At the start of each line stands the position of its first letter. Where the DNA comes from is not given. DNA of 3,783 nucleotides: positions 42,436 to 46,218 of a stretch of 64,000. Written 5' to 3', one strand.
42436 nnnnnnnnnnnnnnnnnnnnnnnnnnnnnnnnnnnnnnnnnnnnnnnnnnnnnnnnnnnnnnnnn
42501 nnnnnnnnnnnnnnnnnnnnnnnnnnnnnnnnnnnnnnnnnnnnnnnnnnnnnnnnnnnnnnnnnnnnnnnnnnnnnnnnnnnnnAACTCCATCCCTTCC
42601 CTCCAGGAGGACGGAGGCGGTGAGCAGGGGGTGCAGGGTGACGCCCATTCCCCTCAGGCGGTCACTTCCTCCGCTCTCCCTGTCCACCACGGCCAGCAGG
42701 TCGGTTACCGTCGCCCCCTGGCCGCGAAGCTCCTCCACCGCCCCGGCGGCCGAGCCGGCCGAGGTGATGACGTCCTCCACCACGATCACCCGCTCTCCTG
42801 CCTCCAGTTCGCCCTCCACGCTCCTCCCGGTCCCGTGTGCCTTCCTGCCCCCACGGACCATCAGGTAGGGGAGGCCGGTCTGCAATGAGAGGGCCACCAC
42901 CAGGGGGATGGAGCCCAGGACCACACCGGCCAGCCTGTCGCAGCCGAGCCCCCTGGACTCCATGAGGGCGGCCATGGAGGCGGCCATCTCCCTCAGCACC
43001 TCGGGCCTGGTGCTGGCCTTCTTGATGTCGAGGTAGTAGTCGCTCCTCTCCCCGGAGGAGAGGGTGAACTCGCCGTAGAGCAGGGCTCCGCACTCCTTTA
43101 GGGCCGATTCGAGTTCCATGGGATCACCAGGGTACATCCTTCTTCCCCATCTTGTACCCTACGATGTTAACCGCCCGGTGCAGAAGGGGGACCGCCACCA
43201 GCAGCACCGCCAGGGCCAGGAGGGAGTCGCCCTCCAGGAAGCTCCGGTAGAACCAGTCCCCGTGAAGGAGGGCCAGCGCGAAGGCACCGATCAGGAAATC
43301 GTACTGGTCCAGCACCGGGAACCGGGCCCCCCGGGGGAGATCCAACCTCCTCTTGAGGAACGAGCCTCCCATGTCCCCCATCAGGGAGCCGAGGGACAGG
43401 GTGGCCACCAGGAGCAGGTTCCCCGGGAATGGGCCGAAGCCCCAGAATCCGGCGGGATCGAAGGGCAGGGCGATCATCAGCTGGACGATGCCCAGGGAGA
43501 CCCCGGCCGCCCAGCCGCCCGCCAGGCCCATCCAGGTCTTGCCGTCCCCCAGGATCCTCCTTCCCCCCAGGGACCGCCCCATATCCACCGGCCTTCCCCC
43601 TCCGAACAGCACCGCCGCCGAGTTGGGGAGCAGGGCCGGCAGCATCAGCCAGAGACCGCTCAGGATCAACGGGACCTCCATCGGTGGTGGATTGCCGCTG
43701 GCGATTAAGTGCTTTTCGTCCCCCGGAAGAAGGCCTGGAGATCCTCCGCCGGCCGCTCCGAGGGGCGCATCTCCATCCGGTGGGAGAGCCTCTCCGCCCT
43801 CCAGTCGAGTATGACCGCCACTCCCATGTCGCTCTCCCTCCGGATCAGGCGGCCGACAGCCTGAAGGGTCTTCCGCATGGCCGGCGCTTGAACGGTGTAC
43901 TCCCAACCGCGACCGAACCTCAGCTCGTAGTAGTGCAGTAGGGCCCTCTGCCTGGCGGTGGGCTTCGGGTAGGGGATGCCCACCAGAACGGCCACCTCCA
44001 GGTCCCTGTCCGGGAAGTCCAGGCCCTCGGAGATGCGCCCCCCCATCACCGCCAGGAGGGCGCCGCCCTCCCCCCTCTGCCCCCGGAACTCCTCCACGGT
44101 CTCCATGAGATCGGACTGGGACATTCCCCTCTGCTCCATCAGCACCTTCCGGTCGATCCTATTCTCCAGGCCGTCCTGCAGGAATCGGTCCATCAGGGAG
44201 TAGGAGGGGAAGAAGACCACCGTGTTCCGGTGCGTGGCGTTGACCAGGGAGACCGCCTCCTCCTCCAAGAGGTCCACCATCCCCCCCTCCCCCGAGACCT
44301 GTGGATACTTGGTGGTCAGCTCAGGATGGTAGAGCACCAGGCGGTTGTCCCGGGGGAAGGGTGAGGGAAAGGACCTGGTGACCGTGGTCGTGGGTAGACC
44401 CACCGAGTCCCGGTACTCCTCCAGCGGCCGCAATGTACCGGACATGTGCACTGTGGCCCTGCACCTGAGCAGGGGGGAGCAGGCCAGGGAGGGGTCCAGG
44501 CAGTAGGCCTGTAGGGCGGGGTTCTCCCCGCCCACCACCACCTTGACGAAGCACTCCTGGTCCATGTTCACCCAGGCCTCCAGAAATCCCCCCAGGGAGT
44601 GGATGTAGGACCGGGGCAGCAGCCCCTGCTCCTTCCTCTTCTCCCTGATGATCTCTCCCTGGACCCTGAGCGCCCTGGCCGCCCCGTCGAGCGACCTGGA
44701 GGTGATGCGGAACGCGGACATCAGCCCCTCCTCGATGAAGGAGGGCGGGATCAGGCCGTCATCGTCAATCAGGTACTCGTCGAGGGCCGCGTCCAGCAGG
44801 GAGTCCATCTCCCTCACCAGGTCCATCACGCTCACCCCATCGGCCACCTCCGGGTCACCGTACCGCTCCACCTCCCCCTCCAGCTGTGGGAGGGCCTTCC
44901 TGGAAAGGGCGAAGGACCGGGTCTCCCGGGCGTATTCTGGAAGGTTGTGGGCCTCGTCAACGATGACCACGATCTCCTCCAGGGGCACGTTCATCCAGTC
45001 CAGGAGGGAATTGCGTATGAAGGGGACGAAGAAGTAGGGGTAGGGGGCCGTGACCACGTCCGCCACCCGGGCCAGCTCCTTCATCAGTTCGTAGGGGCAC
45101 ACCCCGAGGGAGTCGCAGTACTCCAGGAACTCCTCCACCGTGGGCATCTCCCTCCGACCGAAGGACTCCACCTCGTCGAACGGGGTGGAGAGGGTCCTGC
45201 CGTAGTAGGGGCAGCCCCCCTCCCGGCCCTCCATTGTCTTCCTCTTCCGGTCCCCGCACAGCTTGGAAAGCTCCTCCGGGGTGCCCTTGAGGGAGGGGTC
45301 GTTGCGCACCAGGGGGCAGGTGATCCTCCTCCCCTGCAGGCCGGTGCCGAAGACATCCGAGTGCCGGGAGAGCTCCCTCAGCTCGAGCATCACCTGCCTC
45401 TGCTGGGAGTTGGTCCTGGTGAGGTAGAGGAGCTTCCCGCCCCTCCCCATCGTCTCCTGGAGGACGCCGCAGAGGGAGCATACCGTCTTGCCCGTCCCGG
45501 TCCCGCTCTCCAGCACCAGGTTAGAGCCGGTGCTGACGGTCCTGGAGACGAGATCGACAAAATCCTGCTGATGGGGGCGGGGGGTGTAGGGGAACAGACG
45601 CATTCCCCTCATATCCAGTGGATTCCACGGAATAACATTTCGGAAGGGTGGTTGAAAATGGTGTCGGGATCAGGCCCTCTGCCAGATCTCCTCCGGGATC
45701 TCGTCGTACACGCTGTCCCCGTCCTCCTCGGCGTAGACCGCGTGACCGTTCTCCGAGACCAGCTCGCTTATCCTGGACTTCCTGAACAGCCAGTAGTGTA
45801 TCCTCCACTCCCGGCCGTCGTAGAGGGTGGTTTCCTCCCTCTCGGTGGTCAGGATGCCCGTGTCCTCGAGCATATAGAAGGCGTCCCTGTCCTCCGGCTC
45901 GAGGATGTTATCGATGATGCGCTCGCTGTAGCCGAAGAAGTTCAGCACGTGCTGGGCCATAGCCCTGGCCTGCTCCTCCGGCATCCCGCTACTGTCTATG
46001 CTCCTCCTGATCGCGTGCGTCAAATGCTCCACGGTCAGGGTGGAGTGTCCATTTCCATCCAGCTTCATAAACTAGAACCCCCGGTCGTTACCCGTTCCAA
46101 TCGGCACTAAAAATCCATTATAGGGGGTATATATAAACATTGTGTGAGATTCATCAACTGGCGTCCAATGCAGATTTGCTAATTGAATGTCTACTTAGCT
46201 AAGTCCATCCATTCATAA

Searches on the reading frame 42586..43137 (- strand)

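Call 12: search_protein_families(library=pfam, proteins=[window:42586-43137:-], max_evalue=0.01)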
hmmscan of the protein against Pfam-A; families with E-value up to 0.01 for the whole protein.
window:42586-43137:- (184 aa): 1 family
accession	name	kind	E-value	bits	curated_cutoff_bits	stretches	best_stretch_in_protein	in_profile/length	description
PF00156.33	Pribosyltran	-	3.1e-07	30.3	26.3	1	52-157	16-130/158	Phosphoribosyl transferase domain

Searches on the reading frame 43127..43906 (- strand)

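Call 12: search_protein_families(library=pfam, proteins=[window:43127-43906:-], max_evalue=0.01)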
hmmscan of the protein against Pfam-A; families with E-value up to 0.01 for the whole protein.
window:43127-43906:- (260 aa): 2 families
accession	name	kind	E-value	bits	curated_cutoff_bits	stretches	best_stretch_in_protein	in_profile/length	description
PF01864.22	CarS-like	-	2.4e-44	151.8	22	1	80-260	4-175/175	CDP-archaeol synthase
PF01148.25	CTP_transf_1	-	0.00016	22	24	1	110-188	154-228/264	Cytidylyltransferase family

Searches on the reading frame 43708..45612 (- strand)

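Call 66: search_protein_families(library=pfam, proteins=[window:43708-45612:-], max_evalue=0.00001)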
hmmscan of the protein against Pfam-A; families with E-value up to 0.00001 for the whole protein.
window:43708-45612:- (635 aa): 4 families
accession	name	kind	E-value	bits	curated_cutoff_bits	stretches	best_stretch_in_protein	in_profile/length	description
PF06777.17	HBB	-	2e-40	138.9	30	1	247-436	4-188/190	Helical and beta-bridge domain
PF13307.12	Helicase_C_2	-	1.5e-35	123.2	25.3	1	454-613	2-161/170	Helicase C-terminal domain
PF06733.21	DEAD_2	-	3.3e-30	105.4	21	1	63-241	1-172/172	DEAD_2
PF00270.35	DEAD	-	7.4e-08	32.7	26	1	13-122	2-110/167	DEAD/DEAH box helicase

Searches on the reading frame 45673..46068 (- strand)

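Call 66: search_protein_families(library=pfam, proteins=[window:45673-46068:-], max_evalue=0.00001)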
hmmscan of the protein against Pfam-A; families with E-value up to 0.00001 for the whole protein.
window:45673-46068:- (132 aa): 1 family
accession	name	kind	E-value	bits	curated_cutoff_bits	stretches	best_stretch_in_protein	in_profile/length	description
PF19479.4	DUF6015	-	2.5e-31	109.4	27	1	11-103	3-97/140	Family of unknown function (DUF6015)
